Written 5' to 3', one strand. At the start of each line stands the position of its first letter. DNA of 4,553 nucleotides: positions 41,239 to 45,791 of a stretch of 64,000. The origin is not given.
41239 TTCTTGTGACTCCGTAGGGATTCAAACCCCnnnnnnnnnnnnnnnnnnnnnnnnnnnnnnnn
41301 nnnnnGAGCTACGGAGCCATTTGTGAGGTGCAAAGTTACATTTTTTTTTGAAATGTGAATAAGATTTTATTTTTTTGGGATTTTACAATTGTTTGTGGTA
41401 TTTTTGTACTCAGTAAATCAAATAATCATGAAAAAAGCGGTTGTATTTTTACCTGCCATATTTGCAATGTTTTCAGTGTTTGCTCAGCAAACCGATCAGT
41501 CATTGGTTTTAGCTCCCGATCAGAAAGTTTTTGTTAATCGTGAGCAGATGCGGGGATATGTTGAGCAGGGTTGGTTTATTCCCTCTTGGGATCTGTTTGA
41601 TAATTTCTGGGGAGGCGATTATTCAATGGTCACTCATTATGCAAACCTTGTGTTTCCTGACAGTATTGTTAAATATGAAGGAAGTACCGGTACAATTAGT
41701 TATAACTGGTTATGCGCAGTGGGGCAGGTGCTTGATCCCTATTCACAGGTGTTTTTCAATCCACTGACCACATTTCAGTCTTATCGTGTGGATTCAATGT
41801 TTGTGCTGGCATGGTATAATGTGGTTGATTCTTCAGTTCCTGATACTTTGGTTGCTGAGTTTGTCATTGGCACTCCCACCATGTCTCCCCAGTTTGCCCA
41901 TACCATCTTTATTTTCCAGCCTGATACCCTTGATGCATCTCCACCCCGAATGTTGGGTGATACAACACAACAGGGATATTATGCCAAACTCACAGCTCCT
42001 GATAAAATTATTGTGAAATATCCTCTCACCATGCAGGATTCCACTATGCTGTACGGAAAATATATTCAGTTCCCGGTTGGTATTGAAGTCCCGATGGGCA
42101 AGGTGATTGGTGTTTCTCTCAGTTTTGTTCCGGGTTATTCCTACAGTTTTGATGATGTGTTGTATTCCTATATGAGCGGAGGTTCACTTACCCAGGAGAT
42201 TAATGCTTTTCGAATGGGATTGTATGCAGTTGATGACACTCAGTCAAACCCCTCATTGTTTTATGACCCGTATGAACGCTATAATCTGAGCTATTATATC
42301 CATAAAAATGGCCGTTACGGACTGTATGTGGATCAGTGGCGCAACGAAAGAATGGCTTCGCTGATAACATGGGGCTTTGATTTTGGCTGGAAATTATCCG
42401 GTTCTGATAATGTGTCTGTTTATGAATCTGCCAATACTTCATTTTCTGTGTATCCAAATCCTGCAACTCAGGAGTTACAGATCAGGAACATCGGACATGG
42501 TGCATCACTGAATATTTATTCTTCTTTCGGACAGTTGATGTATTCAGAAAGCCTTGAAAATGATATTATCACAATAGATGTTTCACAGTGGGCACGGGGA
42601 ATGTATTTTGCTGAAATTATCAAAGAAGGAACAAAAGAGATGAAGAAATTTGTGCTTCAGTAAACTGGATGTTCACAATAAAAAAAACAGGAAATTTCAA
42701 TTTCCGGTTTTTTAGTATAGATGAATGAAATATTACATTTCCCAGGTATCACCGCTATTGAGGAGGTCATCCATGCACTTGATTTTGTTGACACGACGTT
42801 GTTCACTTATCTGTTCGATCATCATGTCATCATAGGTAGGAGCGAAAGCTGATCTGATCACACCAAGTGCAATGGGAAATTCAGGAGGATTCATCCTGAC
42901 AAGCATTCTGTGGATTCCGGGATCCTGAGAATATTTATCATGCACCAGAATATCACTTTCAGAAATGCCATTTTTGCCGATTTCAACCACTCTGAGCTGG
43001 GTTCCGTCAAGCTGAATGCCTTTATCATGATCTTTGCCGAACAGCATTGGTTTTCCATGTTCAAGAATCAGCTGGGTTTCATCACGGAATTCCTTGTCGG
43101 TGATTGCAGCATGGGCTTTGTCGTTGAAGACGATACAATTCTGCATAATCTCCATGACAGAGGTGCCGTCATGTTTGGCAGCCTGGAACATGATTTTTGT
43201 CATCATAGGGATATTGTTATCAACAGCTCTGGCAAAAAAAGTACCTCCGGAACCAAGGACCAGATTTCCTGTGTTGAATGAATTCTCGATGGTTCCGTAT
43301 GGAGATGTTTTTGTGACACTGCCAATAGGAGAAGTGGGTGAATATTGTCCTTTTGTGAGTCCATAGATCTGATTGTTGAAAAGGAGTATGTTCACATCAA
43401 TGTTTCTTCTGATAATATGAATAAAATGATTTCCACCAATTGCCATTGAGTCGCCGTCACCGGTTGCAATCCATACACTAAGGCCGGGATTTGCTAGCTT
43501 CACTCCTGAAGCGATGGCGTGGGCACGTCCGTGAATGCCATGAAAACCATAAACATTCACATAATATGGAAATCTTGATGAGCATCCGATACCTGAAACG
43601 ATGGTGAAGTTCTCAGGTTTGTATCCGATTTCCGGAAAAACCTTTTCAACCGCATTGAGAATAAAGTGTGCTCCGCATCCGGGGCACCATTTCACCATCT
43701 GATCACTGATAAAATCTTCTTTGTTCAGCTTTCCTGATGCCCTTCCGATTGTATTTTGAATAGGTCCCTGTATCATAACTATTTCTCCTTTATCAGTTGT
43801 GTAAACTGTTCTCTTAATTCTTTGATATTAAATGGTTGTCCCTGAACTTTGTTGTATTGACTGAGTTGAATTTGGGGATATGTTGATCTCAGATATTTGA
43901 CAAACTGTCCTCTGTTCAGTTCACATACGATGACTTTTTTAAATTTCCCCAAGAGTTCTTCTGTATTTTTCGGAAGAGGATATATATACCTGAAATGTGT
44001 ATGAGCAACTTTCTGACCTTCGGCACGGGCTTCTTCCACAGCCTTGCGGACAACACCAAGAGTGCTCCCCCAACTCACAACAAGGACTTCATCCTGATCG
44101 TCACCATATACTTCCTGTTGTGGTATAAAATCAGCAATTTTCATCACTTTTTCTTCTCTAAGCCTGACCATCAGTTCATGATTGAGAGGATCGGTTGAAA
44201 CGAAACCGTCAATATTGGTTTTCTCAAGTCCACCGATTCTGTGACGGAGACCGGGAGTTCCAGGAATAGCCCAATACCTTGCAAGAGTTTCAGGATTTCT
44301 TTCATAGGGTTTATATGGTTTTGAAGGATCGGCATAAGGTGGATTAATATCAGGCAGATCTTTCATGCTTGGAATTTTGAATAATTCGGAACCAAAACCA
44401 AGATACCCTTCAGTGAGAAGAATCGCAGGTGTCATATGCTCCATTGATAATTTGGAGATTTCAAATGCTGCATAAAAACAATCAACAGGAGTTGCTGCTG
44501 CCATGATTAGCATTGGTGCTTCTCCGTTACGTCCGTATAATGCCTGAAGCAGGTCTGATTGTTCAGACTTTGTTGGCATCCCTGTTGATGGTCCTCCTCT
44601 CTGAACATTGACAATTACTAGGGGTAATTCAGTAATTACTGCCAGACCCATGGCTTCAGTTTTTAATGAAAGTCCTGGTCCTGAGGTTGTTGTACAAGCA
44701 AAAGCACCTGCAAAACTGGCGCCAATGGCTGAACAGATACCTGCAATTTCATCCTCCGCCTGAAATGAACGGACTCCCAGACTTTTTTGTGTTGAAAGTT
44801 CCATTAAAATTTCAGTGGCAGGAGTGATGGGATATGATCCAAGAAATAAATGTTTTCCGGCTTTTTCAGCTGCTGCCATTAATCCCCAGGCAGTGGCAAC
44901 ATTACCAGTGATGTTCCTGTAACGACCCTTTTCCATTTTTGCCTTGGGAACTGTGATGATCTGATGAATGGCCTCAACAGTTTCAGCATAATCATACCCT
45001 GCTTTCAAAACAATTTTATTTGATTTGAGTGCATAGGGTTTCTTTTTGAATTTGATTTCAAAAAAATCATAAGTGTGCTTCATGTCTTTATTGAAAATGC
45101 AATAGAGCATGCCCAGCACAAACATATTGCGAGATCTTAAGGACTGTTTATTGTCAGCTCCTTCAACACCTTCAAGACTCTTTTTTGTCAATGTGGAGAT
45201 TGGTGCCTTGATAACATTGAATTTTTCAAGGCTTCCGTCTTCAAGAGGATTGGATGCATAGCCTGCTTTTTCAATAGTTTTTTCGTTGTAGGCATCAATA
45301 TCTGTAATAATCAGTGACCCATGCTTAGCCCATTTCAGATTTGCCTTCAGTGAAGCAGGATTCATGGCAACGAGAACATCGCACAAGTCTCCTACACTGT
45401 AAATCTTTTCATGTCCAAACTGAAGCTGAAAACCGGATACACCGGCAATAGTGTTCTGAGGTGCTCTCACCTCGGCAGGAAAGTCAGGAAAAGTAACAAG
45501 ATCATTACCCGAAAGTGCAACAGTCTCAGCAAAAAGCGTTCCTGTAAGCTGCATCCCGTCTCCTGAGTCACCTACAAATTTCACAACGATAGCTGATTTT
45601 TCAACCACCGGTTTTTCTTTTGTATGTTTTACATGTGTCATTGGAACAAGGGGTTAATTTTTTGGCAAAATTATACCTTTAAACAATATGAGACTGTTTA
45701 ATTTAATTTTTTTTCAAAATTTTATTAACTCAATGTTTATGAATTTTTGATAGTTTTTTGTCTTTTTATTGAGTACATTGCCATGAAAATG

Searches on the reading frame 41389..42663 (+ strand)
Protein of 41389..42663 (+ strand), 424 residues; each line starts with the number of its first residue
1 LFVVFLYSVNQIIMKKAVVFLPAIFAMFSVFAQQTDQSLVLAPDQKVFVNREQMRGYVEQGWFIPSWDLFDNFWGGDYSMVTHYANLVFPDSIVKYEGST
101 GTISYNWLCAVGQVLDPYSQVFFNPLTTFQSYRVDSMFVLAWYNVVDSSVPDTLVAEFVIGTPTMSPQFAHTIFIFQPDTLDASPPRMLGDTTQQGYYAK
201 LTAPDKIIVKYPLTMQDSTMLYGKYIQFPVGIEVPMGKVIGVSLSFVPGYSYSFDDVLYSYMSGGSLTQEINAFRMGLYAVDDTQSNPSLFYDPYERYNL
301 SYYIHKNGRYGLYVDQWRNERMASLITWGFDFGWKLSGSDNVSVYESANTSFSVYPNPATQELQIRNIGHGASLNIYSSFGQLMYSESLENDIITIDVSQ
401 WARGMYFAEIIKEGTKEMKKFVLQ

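Call 88: search_protein_families(library=pfam, proteins=[window:41389-42663:+], max_evalue=0.00001)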
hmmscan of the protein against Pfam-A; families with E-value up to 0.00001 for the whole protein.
window:41389-42663:+ (424 aa): 1 family
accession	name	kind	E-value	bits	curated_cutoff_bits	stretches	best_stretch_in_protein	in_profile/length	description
PF18962.6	Por_Secre_tail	-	2.6e-12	47.3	27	1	354-422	1-74/75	Secretion system C-terminal sorting domain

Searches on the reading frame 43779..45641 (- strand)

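Call 88: search_protein_families(library=pfam, proteins=[window:43779-45641:-], max_evalue=0.00001)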
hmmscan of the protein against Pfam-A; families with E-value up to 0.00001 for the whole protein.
window:43779-45641:- (620 aa): 3 families
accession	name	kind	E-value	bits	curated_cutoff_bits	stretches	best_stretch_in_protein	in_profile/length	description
PF01855.24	POR_N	-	1.6e-44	152.8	27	1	261-475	5-219/231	Pyruvate flavodoxin/ferredoxin oxidoreductase, thiamine diP-bdg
PF01558.24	POR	-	2.1e-19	70.8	27.4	1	27-217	2-173/173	Pyruvate ferredoxin/flavodoxin oxidoreductase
PF17147.9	PFOR_II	-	2.2e-09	38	27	1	518-607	2-100/102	Pyruvate:ferredoxin oxidoreductase core domain II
